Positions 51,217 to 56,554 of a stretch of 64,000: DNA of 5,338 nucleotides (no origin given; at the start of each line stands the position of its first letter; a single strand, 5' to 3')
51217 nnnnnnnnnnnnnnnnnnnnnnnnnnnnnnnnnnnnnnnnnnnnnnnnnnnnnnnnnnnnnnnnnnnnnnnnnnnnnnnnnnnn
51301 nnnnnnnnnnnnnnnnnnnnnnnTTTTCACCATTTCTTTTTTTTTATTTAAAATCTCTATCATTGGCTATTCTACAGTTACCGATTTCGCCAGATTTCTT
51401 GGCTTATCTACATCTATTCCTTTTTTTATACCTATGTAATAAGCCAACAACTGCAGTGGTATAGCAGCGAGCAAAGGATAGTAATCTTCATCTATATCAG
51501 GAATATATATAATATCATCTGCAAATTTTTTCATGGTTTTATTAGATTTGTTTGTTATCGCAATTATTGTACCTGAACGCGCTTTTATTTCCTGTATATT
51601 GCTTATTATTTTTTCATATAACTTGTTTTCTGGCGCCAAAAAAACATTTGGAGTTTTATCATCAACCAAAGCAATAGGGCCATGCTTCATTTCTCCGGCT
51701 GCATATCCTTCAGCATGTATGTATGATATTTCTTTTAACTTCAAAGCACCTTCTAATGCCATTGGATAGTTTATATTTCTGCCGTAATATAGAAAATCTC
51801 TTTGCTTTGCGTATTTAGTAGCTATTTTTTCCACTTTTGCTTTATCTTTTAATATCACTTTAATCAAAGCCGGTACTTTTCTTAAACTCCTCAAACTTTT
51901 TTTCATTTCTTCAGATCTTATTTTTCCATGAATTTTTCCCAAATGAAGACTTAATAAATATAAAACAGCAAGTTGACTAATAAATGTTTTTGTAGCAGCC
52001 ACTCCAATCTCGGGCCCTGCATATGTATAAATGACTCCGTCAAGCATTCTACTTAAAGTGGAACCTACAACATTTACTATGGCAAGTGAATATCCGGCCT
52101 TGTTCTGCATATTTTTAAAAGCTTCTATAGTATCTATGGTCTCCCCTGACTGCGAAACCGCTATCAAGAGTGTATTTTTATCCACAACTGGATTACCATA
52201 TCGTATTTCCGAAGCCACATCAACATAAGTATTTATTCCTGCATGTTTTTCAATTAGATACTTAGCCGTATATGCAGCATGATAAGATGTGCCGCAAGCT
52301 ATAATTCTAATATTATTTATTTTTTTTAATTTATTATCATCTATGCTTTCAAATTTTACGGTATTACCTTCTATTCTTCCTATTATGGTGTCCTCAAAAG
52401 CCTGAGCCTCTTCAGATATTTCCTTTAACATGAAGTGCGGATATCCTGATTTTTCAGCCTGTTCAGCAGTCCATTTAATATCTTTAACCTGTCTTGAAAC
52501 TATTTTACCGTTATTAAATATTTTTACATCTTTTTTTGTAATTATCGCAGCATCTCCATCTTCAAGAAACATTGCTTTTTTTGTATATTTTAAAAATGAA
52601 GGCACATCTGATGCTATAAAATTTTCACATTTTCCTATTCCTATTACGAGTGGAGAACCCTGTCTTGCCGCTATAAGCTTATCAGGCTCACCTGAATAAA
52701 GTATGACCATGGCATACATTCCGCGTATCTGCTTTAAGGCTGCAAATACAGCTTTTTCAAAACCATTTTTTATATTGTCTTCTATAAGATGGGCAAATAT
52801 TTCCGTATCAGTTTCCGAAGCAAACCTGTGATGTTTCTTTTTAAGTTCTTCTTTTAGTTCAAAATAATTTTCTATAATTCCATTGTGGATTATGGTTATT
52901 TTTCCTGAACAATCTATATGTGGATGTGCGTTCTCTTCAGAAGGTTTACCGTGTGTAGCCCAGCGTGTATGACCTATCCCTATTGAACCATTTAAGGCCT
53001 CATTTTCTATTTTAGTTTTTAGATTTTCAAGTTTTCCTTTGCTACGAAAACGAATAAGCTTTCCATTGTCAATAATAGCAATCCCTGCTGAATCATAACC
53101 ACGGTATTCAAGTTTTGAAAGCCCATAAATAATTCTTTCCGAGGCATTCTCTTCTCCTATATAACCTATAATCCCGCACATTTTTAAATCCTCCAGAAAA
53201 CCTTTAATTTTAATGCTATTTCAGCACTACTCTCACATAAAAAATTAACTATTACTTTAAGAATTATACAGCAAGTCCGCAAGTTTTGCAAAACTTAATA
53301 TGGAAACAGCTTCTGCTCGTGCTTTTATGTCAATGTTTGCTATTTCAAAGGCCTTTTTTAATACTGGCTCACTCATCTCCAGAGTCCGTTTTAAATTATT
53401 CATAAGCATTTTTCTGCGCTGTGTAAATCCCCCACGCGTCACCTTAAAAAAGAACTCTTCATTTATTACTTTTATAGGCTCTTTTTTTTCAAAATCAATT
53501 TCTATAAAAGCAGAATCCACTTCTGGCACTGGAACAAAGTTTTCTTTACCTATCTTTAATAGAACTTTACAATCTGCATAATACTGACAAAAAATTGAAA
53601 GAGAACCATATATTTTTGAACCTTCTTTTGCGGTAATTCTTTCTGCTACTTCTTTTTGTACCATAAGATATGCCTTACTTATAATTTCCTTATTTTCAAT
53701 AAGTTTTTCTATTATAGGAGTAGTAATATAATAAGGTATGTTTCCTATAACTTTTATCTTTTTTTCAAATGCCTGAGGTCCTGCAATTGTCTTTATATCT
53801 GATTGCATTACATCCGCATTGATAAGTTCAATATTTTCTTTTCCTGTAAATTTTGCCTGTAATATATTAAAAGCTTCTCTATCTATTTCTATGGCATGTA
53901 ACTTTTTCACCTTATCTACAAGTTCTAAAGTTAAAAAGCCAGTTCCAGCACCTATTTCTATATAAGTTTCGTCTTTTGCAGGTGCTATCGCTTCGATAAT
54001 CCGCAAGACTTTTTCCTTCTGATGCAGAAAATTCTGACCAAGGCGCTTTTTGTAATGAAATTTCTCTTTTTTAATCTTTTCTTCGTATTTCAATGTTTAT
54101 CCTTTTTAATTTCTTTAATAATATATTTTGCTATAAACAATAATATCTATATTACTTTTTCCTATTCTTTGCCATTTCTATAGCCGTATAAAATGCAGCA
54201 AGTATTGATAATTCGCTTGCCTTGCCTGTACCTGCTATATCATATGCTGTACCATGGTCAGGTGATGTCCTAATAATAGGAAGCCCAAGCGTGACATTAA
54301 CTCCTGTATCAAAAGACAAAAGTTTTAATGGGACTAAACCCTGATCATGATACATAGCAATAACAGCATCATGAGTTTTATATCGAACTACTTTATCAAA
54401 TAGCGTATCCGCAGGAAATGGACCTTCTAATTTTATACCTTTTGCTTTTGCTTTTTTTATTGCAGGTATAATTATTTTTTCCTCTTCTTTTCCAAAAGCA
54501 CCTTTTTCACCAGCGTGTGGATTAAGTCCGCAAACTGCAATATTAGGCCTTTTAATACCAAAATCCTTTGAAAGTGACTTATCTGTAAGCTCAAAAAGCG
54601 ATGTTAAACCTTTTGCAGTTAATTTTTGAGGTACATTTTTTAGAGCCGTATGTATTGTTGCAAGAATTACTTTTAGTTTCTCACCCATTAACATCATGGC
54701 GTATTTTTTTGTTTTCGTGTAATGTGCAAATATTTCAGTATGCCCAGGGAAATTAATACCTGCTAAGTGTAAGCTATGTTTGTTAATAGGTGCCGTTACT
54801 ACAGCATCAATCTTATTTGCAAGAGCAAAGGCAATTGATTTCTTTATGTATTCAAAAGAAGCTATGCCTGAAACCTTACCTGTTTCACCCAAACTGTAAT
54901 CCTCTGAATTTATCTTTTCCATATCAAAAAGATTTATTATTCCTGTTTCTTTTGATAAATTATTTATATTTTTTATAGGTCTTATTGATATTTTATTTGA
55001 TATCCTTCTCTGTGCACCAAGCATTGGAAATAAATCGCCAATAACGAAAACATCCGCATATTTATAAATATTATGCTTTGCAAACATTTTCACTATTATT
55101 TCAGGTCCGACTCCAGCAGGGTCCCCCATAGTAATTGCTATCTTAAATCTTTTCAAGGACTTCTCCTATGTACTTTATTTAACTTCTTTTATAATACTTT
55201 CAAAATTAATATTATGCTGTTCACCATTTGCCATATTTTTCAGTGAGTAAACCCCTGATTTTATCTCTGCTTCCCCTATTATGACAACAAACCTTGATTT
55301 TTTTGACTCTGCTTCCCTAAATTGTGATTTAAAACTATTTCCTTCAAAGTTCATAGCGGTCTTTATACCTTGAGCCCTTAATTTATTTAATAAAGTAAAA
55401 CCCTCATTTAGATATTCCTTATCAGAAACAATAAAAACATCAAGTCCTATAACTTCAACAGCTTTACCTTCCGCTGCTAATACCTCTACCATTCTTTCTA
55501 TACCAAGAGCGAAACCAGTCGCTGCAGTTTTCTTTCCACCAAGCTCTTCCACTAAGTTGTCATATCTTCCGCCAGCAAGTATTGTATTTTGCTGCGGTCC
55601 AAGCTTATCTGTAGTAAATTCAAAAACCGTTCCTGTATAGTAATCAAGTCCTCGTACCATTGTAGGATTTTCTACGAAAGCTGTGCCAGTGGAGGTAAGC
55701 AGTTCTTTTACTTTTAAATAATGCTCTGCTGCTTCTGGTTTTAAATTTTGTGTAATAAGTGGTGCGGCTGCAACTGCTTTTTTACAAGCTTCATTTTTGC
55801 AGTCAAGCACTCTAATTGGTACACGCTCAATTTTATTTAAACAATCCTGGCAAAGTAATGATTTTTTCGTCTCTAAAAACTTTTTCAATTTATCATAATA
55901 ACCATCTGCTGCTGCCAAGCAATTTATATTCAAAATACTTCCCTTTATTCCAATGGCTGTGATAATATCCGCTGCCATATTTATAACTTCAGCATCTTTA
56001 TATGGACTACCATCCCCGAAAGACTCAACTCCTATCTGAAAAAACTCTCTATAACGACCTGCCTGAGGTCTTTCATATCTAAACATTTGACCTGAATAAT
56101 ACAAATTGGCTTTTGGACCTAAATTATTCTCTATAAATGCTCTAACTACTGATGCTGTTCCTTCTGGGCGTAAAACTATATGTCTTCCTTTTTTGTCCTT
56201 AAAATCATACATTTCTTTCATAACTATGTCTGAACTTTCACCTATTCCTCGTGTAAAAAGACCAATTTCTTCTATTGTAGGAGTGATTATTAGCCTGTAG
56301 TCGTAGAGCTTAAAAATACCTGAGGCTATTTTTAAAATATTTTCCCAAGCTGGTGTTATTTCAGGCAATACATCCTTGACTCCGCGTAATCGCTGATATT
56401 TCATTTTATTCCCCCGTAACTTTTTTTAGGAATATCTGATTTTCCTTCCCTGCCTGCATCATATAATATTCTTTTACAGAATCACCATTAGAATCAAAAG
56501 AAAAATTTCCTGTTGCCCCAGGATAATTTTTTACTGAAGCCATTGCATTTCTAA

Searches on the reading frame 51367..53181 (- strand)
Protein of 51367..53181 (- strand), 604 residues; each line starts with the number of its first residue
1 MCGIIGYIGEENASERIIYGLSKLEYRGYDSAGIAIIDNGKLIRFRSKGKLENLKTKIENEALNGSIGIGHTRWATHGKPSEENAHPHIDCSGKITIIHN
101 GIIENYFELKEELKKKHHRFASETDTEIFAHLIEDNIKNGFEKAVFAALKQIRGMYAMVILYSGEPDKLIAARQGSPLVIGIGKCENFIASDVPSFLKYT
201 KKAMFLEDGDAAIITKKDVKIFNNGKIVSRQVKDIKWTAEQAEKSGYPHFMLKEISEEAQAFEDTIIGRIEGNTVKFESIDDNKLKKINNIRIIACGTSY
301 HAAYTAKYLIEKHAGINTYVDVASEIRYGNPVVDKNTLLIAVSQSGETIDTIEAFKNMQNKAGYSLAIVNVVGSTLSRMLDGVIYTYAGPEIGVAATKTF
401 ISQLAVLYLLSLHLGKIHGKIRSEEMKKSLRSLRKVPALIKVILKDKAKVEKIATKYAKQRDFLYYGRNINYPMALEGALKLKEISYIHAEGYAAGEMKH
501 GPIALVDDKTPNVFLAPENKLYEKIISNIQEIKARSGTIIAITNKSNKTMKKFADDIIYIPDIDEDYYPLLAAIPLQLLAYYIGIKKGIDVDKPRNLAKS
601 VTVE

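Call 8: search_protein_families(library=ncbifam, proteins=[window:51367-53181:-], max_evalue=0.00001)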
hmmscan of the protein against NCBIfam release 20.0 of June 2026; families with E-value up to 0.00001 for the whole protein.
window:51367-53181:- (604 aa): 13 families
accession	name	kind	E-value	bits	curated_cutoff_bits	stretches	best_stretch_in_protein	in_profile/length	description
NF001484.0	PRK00331.1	subfamily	2.7e-250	831.9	381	1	1-604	1-601/601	isomerizing glutamine--fructose-6-phosphate transaminase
TIGR01135.1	glmS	equivalog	1.2e-249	829.9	418.05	1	2-604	1-607/607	glutamine--fructose-6-phosphate transaminase (isomerizing)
NF046059.1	NagB_SO3506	equivalog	1.6e-38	132.8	430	1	256-554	5-294/330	glucosamine-6-phosphate deaminase NagB-II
TIGR01134.1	purF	equivalog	5.5e-32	111.7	350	1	2-197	1-200/432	amidophosphoribosyltransferase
NF041128.1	glucosaP_deam_GlmD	equivalog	1.6e-29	103.2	580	1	276-601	20-321/323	glucosamine-6-phosphate deaminase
NF008481.0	PRK11382.1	equivalog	1.7e-14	53.8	430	1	285-595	41-332/340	fructoselysine 6-phosphate deglycase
TIGR01536.1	asn_synth_AEB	equivalog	6.1e-14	51.9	267.1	1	2-254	1-222/517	asparagine synthase (glutamine-hydrolyzing)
NF006949.0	PRK09431.1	equivalog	2.5e-12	46.1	499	1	70-235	47-205/554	asparagine synthase B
TIGR03104.1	trio_amidotrans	equivalog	5.3e-11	41.5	570.1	1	64-174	40-140/589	N-acetylglutaminylglutamine amidotransferase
NF041755.1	RuMP_HxlAB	equivalog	1.1e-07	31.1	500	0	286-385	244-338/391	bifunctional 3-hexulose-6-phosphate synthase/6-phospho-3-hexuloisomerase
NF040776.2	AlsR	equivalog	4e-07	29.2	400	0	332-432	173-274/279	transcriptional repressor AlsR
TIGR03108.1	eps_aminotran_1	hypoth_equivalog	6.3e-07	28.5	816.9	1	65-173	42-139/628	XrtA/PEP-CTERM system amidotransferase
TIGR02815.1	agaS_fam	subfamily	7.5e-06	25.1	529.2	0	273-595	26-355/372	putative sugar isomerase, AgaS family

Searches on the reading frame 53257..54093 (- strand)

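Call 8: search_protein_families(library=ncbifam, proteins=[window:53257-54093:-], max_evalue=0.00001)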
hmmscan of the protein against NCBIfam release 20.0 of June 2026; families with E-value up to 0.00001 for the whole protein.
window:53257-54093:- (278 aa): 23 families
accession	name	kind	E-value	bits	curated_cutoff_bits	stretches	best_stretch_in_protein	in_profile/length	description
TIGR00755.1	ksgA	equivalog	4.2e-75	252.4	171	1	12-274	1-255/256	16S rRNA (adenine(1518)-N(6)/adenine(1519)-N(6))-dimethyltransferase RsmA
NF000499.2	Erm23S_rRNA_broad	equivalog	1.7e-49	168.4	212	1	18-271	1-240/244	23S ribosomal RNA methyltransferase Erm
NF011486.0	PRK14896.1-1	equivalog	6.4e-35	120.6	450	1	19-276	27-277/284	16S ribosomal RNA methyltransferase A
NF000337.1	erm_SHROVE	exception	2.6e-30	105.6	320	1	15-256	3-231/248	ErmE/ErmH/ErmO/ErmR family 23S rRNA (adenine(2058)-N(6))-methyltransferase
NF012222.1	erm_A_23S_MT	exception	7.5e-23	81.3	475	1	19-208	9-183/243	23S rRNA (adenine(2058)-N(6))-methyltransferase Erm(A)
NF012219.1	erm_C_23S_MT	exception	4.1e-22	78.9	530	1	19-204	9-181/244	23S rRNA (adenine(2058)-N(6))-methyltransferase Erm(C)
NF045543.1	erm_G_23S_MT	exception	2.8e-20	73.1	515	1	19-210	9-184/244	23S rRNA (adenine(2058)-N(6))-methyltransferase Erm(G)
NF042988.1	Erm46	exception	5.2e-20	71.8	503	1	16-237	9-215/255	23S rRNA (adenine(2058)-N(6))-methyltransferase Erm(46)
NF012218.0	erm_38_23S_MT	exception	1.7e-19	70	800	1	12-248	5-231/386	23S rRNA (adenine(2058)-N(6))-methyltransferase Erm(38)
NF012220.1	erm_B_23S_MT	exception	4.4e-19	69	525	1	18-200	7-176/245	23S rRNA (adenine(2058)-N(6))-methyltransferase Erm(B)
NF012223.0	erm_F_23S_MT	exception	5.3e-19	68.6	575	1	18-200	11-183/266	23S rRNA (adenine(2058)-N(6))-methyltransferase Erm(F)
NF000412.1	Erm43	exception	7.6e-19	68.2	500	1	19-228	9-205/243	23S rRNA (adenine(2058)-N(6))-methyltransferase Erm(43)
NF000024.1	ErmS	exception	2.4e-17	63.2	675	1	15-255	60-289/319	23S rRNA (adenine(2058)-N(6))-methyltransferase Erm(S)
NF000411.1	Erm45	exception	3.8e-17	62.9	525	1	17-199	6-175/245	23S rRNA (adenine(2058)-N(6))-methyltransferase Erm(45)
NF042938.1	Erm55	exception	1.2e-16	60.6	525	1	15-239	8-217/270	23S rRNA (adenine(2058)-N(6))-methyltransferase Erm(55)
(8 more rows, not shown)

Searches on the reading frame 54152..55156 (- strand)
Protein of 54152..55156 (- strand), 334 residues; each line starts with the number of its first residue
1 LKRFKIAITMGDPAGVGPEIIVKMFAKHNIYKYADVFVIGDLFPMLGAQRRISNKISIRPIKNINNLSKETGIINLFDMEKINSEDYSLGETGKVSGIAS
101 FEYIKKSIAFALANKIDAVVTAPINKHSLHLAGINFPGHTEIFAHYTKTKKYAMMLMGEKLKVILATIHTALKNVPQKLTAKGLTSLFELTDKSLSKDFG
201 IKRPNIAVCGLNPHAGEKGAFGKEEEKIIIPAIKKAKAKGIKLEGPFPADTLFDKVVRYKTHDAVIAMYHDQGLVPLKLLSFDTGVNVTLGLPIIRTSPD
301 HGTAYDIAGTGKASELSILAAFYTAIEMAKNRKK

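Call 8: search_protein_families(library=ncbifam, proteins=[window:54152-55156:-], max_evalue=0.00001)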
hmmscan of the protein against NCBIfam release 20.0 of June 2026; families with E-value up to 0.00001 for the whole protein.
window:54152-55156:- (334 aa): 7 families
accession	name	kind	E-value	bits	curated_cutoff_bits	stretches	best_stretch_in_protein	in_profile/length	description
TIGR00557.1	pdxA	equivalog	4.3e-116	387.8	290.35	1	5-329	1-320/320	4-hydroxythreonine-4-phosphate dehydrogenase PdxA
NF003699.0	PRK05312.1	equivalog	5.2e-106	354.8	378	1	5-333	6-337/340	4-hydroxythreonine-4-phosphate dehydrogenase PdxA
NF002992.0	PRK03743.1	equivalog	1.1e-99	333.8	470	1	2-333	3-332/333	4-hydroxythreonine-4-phosphate dehydrogenase PdxA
NF002744.0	PRK02746.1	equivalog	1.4e-93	313.8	425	1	2-333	8-344/346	4-hydroxythreonine-4-phosphate dehydrogenase PdxA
NF002891.0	PRK03371.1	equivalog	7.7e-91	304.7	583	1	6-327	5-324/326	D-threonate 4-phosphate dehydrogenase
NF002520.0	PRK01909.1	equivalog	8e-89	298.2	476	1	2-333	4-327/329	4-hydroxythreonine-4-phosphate dehydrogenase PdxA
NF003040.0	PRK03946.1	equivalog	2.4e-65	221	376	1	5-330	3-305/307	4-hydroxythreonine-4-phosphate dehydrogenase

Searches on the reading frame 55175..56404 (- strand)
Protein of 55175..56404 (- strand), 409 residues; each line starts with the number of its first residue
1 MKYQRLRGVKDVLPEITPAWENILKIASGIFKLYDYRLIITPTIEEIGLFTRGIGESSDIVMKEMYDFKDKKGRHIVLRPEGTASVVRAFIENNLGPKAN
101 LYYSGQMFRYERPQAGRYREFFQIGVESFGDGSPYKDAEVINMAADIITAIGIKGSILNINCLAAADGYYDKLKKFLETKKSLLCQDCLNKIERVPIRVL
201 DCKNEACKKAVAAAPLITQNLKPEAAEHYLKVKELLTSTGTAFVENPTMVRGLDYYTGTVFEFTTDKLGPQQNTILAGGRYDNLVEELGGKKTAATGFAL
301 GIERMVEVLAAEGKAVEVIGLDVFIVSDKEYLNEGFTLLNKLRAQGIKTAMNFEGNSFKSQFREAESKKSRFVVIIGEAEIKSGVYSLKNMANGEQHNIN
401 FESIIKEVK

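Call 8: search_protein_families(library=ncbifam, proteins=[window:55175-56404:-], max_evalue=0.00001)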
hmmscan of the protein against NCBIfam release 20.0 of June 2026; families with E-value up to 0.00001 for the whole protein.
window:55175-56404:- (409 aa): 25 families
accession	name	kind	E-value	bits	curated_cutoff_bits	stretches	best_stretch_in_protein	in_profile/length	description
TIGR00442.1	hisS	equivalog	1.5e-131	439.1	286.75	1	4-400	1-405/406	histidine--tRNA ligase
TIGR00443.1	hisZ_biosyn_reg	equivalog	1.4e-50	172.2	271.65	1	10-309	1-312/314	ATP phosphoribosyltransferase regulatory subunit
NF009085.0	PRK12420.1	equivalog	1.4e-44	153.1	540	1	2-405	3-423/426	histidine--tRNA ligase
NF008941.0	PRK12292.2-4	equivalog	2e-42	145.5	447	1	5-354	9-365/393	ATP phosphoribosyltransferase regulatory subunit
NF008942.0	PRK12292.2-5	equivalog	6.4e-39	133.8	643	1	7-406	13-425/434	ATP phosphoribosyltransferase regulatory subunit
NF008940.0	PRK12292.2-3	equivalog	6.7e-36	123.9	450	1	1-353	1-366/404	ATP phosphoribosyltransferase regulatory subunit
NF008936.0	PRK12292.1-3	equivalog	1.1e-31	110.1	492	2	170-380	193-395/406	ATP phosphoribosyltransferase regulatory subunit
NF008953.0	PRK12295.1-6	equivalog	2.3e-31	109.1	384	2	58-160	47-148/384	ATP phosphoribosyltransferase regulatory subunit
NF008938.0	PRK12292.1-6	equivalog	2.3e-25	89.4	833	2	170-374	192-388/420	ATP phosphoribosyltransferase regulatory subunit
NF008945.0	PRK12292.3-3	equivalog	4e-22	78.8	409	2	64-157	53-148/368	ATP phosphoribosyltransferase regulatory subunit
NF008939.0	PRK12292.2-1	equivalog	1.2e-20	73.6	335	2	242-356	254-369/391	ATP phosphoribosyltransferase regulatory subunit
NF009086.0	PRK12421.1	equivalog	1.6e-18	66.9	318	2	8-160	12-163/389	ATP phosphoribosyltransferase regulatory subunit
NF008950.0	PRK12295.1-3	equivalog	3.2e-18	66.2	492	2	36-158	29-146/387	ATP phosphoribosyltransferase regulatory subunit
NF008935.0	PRK12292.1-1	equivalog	2.6e-17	62.8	350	1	9-319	10-327/382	ATP phosphoribosyltransferase regulatory subunit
NF008943.0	PRK12292.3-1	equivalog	9e-17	61.2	690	1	7-155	28-171/403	ATP phosphoribosyltransferase regulatory subunit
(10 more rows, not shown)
